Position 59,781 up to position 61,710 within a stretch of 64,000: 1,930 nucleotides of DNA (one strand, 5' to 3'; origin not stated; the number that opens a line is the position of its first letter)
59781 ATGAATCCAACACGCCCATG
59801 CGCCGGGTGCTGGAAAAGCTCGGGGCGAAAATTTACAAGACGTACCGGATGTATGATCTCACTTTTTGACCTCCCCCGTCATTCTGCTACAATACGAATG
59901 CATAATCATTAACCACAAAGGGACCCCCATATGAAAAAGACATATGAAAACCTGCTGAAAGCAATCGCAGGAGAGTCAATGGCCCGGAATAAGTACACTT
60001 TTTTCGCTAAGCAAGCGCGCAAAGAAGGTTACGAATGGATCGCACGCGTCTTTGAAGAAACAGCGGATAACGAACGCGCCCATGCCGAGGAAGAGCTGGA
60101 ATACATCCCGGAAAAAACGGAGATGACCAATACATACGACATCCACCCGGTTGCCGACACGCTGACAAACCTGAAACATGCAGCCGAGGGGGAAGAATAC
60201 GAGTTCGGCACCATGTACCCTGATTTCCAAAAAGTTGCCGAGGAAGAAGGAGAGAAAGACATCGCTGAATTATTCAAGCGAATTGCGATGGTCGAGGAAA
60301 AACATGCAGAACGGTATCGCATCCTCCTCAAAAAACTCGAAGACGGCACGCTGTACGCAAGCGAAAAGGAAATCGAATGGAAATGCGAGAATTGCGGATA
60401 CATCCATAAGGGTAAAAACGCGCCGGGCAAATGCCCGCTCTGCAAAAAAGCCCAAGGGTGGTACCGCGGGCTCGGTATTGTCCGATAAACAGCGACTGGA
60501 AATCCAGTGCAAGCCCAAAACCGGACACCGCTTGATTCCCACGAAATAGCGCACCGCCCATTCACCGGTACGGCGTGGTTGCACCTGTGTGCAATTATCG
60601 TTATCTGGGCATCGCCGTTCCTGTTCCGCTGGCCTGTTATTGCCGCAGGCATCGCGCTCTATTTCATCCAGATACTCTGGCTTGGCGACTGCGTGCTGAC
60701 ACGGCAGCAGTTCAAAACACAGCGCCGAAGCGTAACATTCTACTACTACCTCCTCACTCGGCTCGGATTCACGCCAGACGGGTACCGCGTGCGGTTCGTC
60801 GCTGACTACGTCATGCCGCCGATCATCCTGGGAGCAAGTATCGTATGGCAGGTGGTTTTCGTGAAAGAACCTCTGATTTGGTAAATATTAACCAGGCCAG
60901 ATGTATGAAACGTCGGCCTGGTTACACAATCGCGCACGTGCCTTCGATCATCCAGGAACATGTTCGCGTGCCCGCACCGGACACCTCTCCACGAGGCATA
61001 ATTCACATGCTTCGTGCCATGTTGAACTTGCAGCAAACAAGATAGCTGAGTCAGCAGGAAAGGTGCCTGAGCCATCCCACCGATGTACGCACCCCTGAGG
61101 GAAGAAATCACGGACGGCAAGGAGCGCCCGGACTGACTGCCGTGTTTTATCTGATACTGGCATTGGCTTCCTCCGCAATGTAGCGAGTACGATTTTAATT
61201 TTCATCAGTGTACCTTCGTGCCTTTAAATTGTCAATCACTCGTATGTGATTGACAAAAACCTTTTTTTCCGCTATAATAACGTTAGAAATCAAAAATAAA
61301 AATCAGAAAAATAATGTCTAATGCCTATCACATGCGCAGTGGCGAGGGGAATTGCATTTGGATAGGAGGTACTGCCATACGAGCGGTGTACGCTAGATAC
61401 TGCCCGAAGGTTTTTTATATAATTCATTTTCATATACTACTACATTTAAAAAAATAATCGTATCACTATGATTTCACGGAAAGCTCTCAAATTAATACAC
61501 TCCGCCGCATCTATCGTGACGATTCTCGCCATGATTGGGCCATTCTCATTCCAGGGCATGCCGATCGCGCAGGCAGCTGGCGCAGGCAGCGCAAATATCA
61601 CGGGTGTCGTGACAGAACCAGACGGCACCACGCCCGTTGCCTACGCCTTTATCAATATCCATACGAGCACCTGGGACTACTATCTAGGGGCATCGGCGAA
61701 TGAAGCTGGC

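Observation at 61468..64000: Unlisted repeat-protein ORF (at least 844 aa) running off the window end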

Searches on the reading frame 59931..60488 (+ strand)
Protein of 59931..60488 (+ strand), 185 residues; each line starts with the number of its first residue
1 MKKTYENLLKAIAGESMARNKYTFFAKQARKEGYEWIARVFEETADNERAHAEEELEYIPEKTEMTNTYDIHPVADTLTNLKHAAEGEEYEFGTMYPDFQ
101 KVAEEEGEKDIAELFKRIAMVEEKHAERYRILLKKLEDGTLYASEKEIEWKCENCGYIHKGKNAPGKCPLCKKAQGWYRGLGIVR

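Call 11: search_protein_families(library=pfam, proteins=[window:59931-60488:+], max_evalue=0.01)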
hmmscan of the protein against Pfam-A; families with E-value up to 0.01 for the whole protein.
window:59931-60488:+ (185 aa): 7 families
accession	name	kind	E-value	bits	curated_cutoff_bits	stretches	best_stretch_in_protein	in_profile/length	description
PF02915.23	Rubrerythrin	-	1.3e-27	97.3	22.8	1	6-132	1-136/137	Rubrerythrin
PF21349.2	RUBY_RBDX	-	7.2e-11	41.8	26.5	1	150-175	1-26/30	Rubrerythrin, rubredoxin-like domain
PF00210.30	Ferritin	-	6.4e-08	33.1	24.5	1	6-137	2-140/142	Ferritin-like domain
PF23458.2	DUF7130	-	0.00011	22.5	35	1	143-174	47-79/89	Domain of unknown function (DUF7130)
PF23455.1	DUF7129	-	0.0011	19.1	30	1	144-172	7-34/45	Domain of unknown function (DUF7129)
PF01155.25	HypA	-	0.0059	17.1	28.9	0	136-175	57-96/112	Hydrogenase/urease nickel incorporation, metallochaperone, hypA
PF23470.1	Zn_ribbon_PF0610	-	0.0083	16.3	26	0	151-172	3-25/39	PF0610 rubredoxin-like zinc beta-ribbon domain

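Call 12: find_encoding_contigs(protein=window:59931-60488:+, flank=10000, max_places=6)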
Protein window:59931-60488:+ (185 aa): 4 contigs read that carry it; 2 places shown.
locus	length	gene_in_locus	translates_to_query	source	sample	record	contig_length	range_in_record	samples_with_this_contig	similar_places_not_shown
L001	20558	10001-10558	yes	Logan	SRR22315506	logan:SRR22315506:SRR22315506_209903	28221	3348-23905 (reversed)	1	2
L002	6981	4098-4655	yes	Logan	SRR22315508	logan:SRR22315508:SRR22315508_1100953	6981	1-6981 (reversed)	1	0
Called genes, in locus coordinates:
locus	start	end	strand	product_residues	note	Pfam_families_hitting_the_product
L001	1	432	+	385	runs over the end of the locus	PF00512:HisKA, PF02518:HATPase_c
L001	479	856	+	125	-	PF00072:Response_reg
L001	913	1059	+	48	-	-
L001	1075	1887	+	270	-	PF00106:adh_short, PF08659:KR, PF23441:SDR (weak), PF13561:adh_short_C2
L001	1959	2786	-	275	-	-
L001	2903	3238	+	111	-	-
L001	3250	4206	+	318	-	-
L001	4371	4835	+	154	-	PF00258:Flavodoxin_1, PF12641:Flavodoxin_3, PF12724:Flavodoxin_5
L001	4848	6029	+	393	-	PF00202:Aminotran_3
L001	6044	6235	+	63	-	PF09962:DUF2196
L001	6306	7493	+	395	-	PF00278:Orn_DAP_Arg_deC, PF02784:Orn_Arg_deC_N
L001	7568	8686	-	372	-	-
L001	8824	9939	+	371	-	PF00583:Acetyltransf_1 (faint)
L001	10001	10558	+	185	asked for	PF00210:Ferritin (weak), PF02915:Rubrerythrin, PF21349:RUBY_RBDX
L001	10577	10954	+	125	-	-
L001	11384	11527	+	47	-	-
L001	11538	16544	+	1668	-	PF07210:DUF1416 (faint), PF10670:DUF4198 (faint), PF13620:CarboxypepD_reg (weak), PF13715:CarbopepD_reg_2 (faint), PF14686:fn3_3 (faint), PF13620:CarboxypepD_reg (weak), PF13620:CarboxypepD_reg, PF09136:Glucodextran_B (weak), +9 more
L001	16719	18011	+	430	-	PF01071:GARS_A, PF02843:GARS_C (weak)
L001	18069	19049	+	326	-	-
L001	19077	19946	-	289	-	PF13396:PLDc_N (weak)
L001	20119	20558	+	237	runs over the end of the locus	PF05875:Ceramidase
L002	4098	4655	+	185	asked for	PF00210:Ferritin (weak), PF02915:Rubrerythrin, PF21349:RUBY_RBDX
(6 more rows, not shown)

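Call 15: search_protein_families(library=pfam, proteins=[L001:14070-14666:+, L001:14667-15017:+, L001:15018-15320:+, L001:15321-16541:+, L001:11538-16541:+], max_evalue=0.1)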
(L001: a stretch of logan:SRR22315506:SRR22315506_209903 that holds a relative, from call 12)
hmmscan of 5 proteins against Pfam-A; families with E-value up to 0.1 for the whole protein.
L001:14070-14666:+ (199 aa): 2 families
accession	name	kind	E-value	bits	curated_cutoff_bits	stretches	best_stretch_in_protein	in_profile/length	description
PF13620.12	CarboxypepD_reg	-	0.0015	19.2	32.3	1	2-48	34-78/82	Carboxypeptidase regulatory-like domain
PF13715.12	CarbopepD_reg_2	-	0.004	17.6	32.2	1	2-49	30-74/88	CarboxypepD_reg-like domain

L001:14667-15017:+ (117 aa): 2 families
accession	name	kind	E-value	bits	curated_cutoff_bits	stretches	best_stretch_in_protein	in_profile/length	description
PF16132.11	DUF4843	-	0.056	13.4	34.5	0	74-111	62-99/163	Domain of unknown function (DUF4843)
PF10083.14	DUF2321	-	0.064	13.3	24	1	11-72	61-122/157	Uncharacterized protein conserved in bacteria (DUF2321)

L001:15018-15320:+ (101 aa): 2 families
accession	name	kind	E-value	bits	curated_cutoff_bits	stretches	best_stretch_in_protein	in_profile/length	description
PF09136.16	Glucodextran_B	-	5.3e-08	33.1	27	1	2-59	21-74/83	Glucodextranase, domain B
PF12733.13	Cadherin-like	-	0.021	15.7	24.2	1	7-57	34-78/89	Cadherin-like beta sandwich domain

L001:15321-16541:+ (407 aa): 7 families
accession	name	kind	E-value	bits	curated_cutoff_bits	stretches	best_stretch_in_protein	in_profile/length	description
PF13517.12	FG-GAP_3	-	5.6e-17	62.5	26.9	5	77-141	1-60/61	FG-GAP-like repeat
PF16743.10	PliI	-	7.8e-11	42.2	27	0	144-204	24-83/123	Periplasmic lysozyme inhibitor of I-type lysozyme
PF01839.29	FG-GAP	-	5.3e-10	39.4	22.1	1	70-89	2-21/37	FG-GAP repeat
PF12256.14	TcdB_toxin_midN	-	4.6e-08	33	24.8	0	65-92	22-49/181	Insecticide toxin TcdB middle/N-terminal region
PF14783.12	BBS2_Mid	-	4e-05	24.1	27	0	350-367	3-20/108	Ciliary BBSome complex subunit 2, middle region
PF15907.11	Itfg2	-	0.00067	19.4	27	0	351-368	80-97/330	Integrin-alpha FG-GAP repeat-containing protein 2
PF00404.24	Dockerin_1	-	0.022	15.4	22.9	0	237-249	31-43/57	Dockerin type I domain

L001:11538-16541:+ (1668 aa): 22 families
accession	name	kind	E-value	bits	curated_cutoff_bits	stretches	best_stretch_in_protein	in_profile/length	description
PF13620.12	CarboxypepD_reg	-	8e-43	145.1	32.3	7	799-892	1-78/82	Carboxypeptidase regulatory-like domain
PF13715.12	CarbopepD_reg_2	-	5.9e-21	74.7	32.2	3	44-97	1-50/88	CarboxypepD_reg-like domain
PF13517.12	FG-GAP_3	-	7.5e-11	42.9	26.9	3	1338-1402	1-60/61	FG-GAP-like repeat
PF10670.15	DUF4198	-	7.8e-10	39.7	34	1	793-866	142-206/209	Domain of unknown function (DUF4198)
PF16743.10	PliI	-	2.3e-09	37.4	27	0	1405-1465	24-83/123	Periplasmic lysozyme inhibitor of I-type lysozyme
PF00775.27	Dioxygenase_C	-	8.3e-09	35.6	27.3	1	507-535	31-59/182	Dioxygenase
PF09430.16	EMC7_beta-sandw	-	9.6e-09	35.9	26.6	1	75-104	23-52/122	ER membrane protein complex subunit 7, beta-sandwich domain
PF09136.16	Glucodextran_B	-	1.3e-08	35.1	27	1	1144-1218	3-73/83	Glucodextranase, domain B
PF17802.7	SpaA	-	2.6e-08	34.4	23.1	0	76-119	37-82/91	Prealbumin-like fold domain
PF14686.12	fn3_3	-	3.9e-08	33.4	24.4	1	65-117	19-70/75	Polysaccharide lyase family 4, domain II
PF07495.19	Y_Y_Y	-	1.4e-07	31.7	26.6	1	155-203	19-63/65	Y_Y_Y domain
PF23194.1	NOMO_5th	-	7.3e-07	29.9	27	0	846-884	36-80/89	NOMO fifth transthyretin-like domain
PF25020.1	TTR_TEN1-4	-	1.1e-06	28.9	27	0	508-554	9-53/86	Teneurin TTR-like domain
PF07210.18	DUF1416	-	2.2e-06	27.9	23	0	496-565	10-78/97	Protein of unknown function (DUF1416)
PF20598.4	DUF6795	-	3.7e-06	27.6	27.4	0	513-549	5-44/103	Domain of unknown function (DUF6795)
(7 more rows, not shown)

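Call 17: find_homologous_proteins(query=L001:11538-16541:+)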
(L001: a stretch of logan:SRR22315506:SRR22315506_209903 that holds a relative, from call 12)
Query L001:11538-16541:+ (1668 aa): 44 proteins with E <= 0.001 among 8000 candidates.
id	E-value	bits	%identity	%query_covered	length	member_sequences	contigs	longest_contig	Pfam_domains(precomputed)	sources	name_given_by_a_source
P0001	0.0e+0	3745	100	100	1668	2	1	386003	PF07495.20,PF16743.11,PF23194.2,PF07210.19,PF17802.8,PF00775.28,PF13620.13,PF10670.16,PF13715.13,PF25020.2,PF13517.13,PF14686.13,PF20598.5,PF09430.17,PF09136.17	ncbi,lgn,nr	ncbi:MAG: hypothetical protein PHF98_04580 [Patescibacteria group bacterium]|nr:hypothetical protein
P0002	0.0e+0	2449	66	100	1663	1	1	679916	PF01839.30,PF07495.20,PF16743.11,PF23194.2,PF07210.19,PF17802.8,PF13620.13,PF12256.15,PF13715.13,PF13517.13,PF14686.13,PF20598.5,PF09430.17,PF22904.4,PF09136.17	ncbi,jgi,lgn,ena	ncbi:MAG: carboxypeptidase regulatory-like domain-containing protein [Patescibacteria group bacteriu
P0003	0.0e+0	1963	55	97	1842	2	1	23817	PF01839.30,PF07495.20,PF16743.11,PF23194.2,PF07210.19,PF16371.13,PF17802.8,PF00775.28,PF13620.13,PF17210.10,PF12256.15,PF10670.16,PF13715.13,PF25020.2,PF11974.15,PF13517.13,PF09430.17,PF22904.4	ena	-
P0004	0.0e+0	1954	54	97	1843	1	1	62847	PF01839.30,PF16743.11,PF23194.2,PF07210.19,PF16371.13,PF17802.8,PF23193.2,PF13620.13,PF17210.10,PF12256.15,PF10670.16,PF13715.13,PF25020.2,PF01060.30,PF13517.13,PF20598.5,PF09430.17,PF22904.4,PF09136.17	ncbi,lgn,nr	ncbi:hypothetical protein EPN15_05205 [Patescibacteria group bacterium]|nr:MAG: hypothetical protein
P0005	0.0e+0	1908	53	97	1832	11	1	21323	PF01839.30,PF16743.11,PF23194.2,PF07210.19,PF17802.8,PF23193.2,PF00775.28,PF13620.13,PF17210.10,PF12256.15,PF10670.16,PF13715.13,PF01060.30,PF13517.13,PF14686.13,PF20598.5,PF09430.17,PF22904.4,PF09136.17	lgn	-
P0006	0.0e+0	1803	49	97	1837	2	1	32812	PF01839.30,PF13715.13,PF16743.11,PF13517.13,PF07210.19,PF17802.8,PF23193.2,PF13620.13,PF09430.17,PF22904.4,PF17210.10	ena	-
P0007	0.0e+0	1540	44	97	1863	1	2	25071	PF13715.13,PF25020.2,PF13517.13,PF07210.19,PF20598.5,PF17802.8,PF13620.13,PF09430.17,PF22904.4,PF17210.10,PF09136.17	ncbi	ncbi:MAG: carboxypeptidase regulatory-like domain-containing protein [bacterium]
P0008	0.0e+0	1235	39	94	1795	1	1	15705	PF01839.30,PF23194.2,PF07210.19,PF17802.8,PF23193.2,PF13620.13,PF17210.10,PF10670.16,PF13715.13,PF13517.13,PF14686.13,PF09430.17,PF22904.4,PF09136.17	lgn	-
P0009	0.0e+0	1121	38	97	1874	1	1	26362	PF01839.30,PF13715.13,PF02369.23,PF13517.13,PF07210.19,PF17802.8,PF13620.13,PF09430.17,PF09136.17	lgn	-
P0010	3.2e-268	911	34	91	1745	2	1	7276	PF01839.30,PF07495.20,PF23194.2,PF17802.8,PF13620.13,PF17210.10,PF10670.16,PF13715.13,PF13517.13,PF14686.13,PF09430.17,PF22904.4,PF09136.17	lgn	-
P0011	4.2e-262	891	34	94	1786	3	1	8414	PF01839.30,PF13715.13,PF13517.13,PF14686.13,PF23194.2,PF17802.8,PF13620.13,PF09430.17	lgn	-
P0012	9.4e-232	790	42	53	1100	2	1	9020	PF23194.2,PF07210.19,PF17802.8,PF23193.2,PF13620.13,PF17210.10,PF10670.16,PF13715.13,PF25020.2,PF14686.13,PF24025.2,PF20598.5,PF09430.17,PF22904.4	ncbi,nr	ncbi:MAG: carboxypeptidase regulatory-like domain-containing protein, partial [Candidatus Kerfeldbac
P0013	2.3e-231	789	34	94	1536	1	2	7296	PF01839.30,PF13715.13,PF02369.23,PF13517.13,PF24025.2,PF17802.8,PF13620.13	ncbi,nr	ncbi:MAG: carboxypeptidase regulatory-like domain-containing protein [Candidatus Kerfeldbacteria bac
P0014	2.2e-225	769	34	92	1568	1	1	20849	PF01839.30,PF13715.13,PF17789.8,PF13517.13,PF14686.13,PF17802.8,PF13620.13,PF09430.17,PF22904.4,PF17210.10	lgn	-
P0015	3.7e-224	765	32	90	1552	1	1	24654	PF01839.30,PF13715.13,PF25020.2,PF25292.1,PF13517.13,PF14686.13,PF07210.19,PF13620.13,PF09430.17,PF22904.4,PF17210.10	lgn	-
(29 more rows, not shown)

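Call 19: find_encoding_contigs(protein=P0002, flank=8000, max_places=2)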
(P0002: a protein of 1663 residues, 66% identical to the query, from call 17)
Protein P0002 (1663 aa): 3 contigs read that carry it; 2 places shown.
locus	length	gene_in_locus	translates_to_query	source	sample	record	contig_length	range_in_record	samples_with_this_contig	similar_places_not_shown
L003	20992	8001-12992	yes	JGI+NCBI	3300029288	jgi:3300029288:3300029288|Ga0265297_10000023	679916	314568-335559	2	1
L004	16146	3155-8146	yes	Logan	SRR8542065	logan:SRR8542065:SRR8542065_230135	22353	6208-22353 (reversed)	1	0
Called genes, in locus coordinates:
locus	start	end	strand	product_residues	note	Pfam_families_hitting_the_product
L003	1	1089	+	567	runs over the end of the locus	PF04024:PspC, PF22571:LiaI-LiaF-TM_PspC, PF10988:DUF2807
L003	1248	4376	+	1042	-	PF02687:FtsX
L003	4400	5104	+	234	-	PF00005:ABC_tran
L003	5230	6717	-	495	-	-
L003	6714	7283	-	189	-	PF04542:Sigma70_r2, PF08281:Sigma70_r4_2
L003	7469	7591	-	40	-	-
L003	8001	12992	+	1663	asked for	PF07210:DUF1416 (faint), PF09430:EMC7_beta-sandw (faint), PF13715:CarbopepD_reg_2 (faint), PF14686:fn3_3 (faint), PF17802:SpaA (faint), PF13620:CarboxypepD_reg, PF09136:Glucodextran_B, PF13517:FG-GAP_3 (weak), +7 more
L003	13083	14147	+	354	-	-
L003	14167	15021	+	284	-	-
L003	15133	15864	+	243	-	PF01928:CYTH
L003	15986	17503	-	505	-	PF02074:Peptidase_M32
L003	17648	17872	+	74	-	-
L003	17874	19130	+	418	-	-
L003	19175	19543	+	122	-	PF24709:DUF7670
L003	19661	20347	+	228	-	-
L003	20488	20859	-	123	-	-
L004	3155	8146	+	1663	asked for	PF07210:DUF1416 (faint), PF09430:EMC7_beta-sandw (faint), PF13715:CarbopepD_reg_2 (faint), PF14686:fn3_3 (faint), PF17802:SpaA (faint), PF13620:CarboxypepD_reg, PF09136:Glucodextran_B, PF13517:FG-GAP_3 (weak), +7 more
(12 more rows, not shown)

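Call 20: find_encoding_contigs(protein=P0004, flank=8000, max_places=2)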
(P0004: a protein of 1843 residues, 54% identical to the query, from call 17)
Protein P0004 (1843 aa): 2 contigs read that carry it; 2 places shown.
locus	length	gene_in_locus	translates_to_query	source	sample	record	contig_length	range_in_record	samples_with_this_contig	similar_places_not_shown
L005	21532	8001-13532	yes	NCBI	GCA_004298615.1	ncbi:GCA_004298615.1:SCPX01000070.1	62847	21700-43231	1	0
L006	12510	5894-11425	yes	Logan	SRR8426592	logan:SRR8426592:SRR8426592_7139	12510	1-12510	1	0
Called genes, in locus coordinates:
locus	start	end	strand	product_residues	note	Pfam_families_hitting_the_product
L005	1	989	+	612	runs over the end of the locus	PF01807:Zn_ribbon_DnaG, PF08275:DNAG_N, PF01751:Toprim, PF13155:Toprim_2, PF13662:Toprim_4, PF10410:DnaB_bind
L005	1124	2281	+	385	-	PF03979:Sigma70_r1_1, PF00140:Sigma70_r1_2, PF04542:Sigma70_r2, PF04539:Sigma70_r3, PF04545:Sigma70_r4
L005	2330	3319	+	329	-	PF01145:Band_7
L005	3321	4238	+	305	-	PF01145:Band_7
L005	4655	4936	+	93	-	PF00216:Bac_DNA_binding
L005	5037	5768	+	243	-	-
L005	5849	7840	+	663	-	PF07963:N_methyl (weak), PF13385:Laminin_G_3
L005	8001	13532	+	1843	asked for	PF01060:TTR-52 (faint), PF07210:DUF1416 (faint), PF09430:EMC7_beta-sandw (faint), PF10670:DUF4198 (faint), PF13620:CarboxypepD_reg, PF13620:CarboxypepD_reg, PF09136:Glucodextran_B, PF13517:FG-GAP_3 (weak), +12 more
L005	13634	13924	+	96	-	PF11950:DUF3467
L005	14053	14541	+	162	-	PF00782:DSPc, PF22785:Tc-R-P, PF22784:PTP-SAK (weak)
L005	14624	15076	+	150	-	PF02502:LacAB_rpiB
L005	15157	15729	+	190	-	PF18306:LDcluster4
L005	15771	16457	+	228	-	PF00834:Ribul_P_3_epim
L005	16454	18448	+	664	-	PF00005:ABC_tran, PF02463:SMC_N (weak), PF13304:AAA_21 (faint), PF12704:MacB_PCD, PF02687:FtsX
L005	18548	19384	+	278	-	PF00456:Transketolase_N, PF13292:DXP_synthase_N, PF00676:E1_dh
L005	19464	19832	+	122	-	-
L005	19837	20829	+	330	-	PF02779:Transket_pyr, PF02780:Transketolase_C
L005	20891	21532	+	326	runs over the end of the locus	PF00294:PfkB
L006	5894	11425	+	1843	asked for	PF01060:TTR-52 (faint), PF07210:DUF1416 (faint), PF09430:EMC7_beta-sandw (faint), PF10670:DUF4198 (faint), PF13620:CarboxypepD_reg, PF13620:CarboxypepD_reg, PF09136:Glucodextran_B, PF13517:FG-GAP_3 (weak), +12 more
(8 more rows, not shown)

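Call 22: search_protein_families(library=pfam, proteins=[L001:18069-19049:+], max_evalue=1)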
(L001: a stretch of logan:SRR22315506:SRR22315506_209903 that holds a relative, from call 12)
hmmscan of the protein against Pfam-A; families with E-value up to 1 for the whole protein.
L001:18069-19049:+ (326 aa): 0 families

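Call 53: search_protein_families(library=ncbifam, proteins=[L001:14490-14933:+, L001:14934-15320:+, L001:15321-16541:+], max_evalue=1)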
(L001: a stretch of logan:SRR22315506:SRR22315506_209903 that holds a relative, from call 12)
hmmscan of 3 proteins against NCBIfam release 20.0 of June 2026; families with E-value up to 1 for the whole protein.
L001:14490-14933:+ (148 aa): 2 families
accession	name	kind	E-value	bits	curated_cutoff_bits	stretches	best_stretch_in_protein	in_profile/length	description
TIGR04213.1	PGF_pre_PGF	domain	0.0029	17.6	28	1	80-143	89-152/153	PGF-pre-PGF domain-containing protein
NF038335.1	YPO0640_fam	subfamily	0.12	12.3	55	1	69-127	78-132/150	YrhA family protein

L001:14934-15320:+ (129 aa): 0 families

L001:15321-16541:+ (407 aa): 8 families
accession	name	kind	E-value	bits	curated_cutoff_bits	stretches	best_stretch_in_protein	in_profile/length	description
NF047539.1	XAC2610_fam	domain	3.6e-06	27.4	35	0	128-214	2-80/89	XAC2610-related protein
NF033751.1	pallilysin_like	subfamily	0.00085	18.2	150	1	292-365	13-89/385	pallilysin-related adhesin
NF052323.1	T9SSA_dep_M6i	equivalog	0.0044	15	600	2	25-106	792-872/1043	T9SS-dependent M6-like inactivated metalloprotease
NF006031.0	PRK08172.1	equivalog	0.024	15.3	76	0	161-180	36-55/82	acyl carrier protein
TIGR00127.1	nadp_idh_euk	equivalog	0.032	12.8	397.15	0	52-88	245-281/409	isocitrate dehydrogenase (NADP(+))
NF009890.0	PRK13350.1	equivalog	0.045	13.3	339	0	373-405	106-136/238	superantigen-like protein SSL12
NF008605.0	PRK11574.1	equivalog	0.075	12.8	252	0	177-199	26-48/196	protein deglycase YajL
NF046077.1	LPS_M949_RS01915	subfamily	0.15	12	60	0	349-370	71-92/154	M949_RS01915 family surface polysaccharide biosynthesis protein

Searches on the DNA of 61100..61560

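Call 16: search_rna_families(source=window, start=61100, end=61560, threshold=evalue, max_evalue=10)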
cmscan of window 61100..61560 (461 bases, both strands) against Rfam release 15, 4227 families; matches with E-value up to 10: 3.
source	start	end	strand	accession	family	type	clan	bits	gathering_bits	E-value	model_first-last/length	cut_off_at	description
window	61241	61336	+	RF04205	MIR2606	Gene; miRNA;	-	18.2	139.7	5.1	36-130/165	no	MIR2606 microRNA precursor family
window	61269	61359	+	RF00243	traJ_5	Cis-reg;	CL00016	15.7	50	7.9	1-109/109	no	traJ 5' UTR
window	61153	61213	-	RF00087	SNORD26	Gene; snRNA; snoRNA; CD-box;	CL00050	13.3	44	9.4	1-76/76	no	Small nucleolar RNA SNORD26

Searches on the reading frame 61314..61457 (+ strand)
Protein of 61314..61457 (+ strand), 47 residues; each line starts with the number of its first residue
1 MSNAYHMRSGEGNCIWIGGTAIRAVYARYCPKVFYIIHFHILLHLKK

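Call 22: search_protein_families(library=pfam, proteins=[window:61314-61457:+], max_evalue=1)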
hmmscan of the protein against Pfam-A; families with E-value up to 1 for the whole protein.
window:61314-61457:+ (47 aa): 0 families
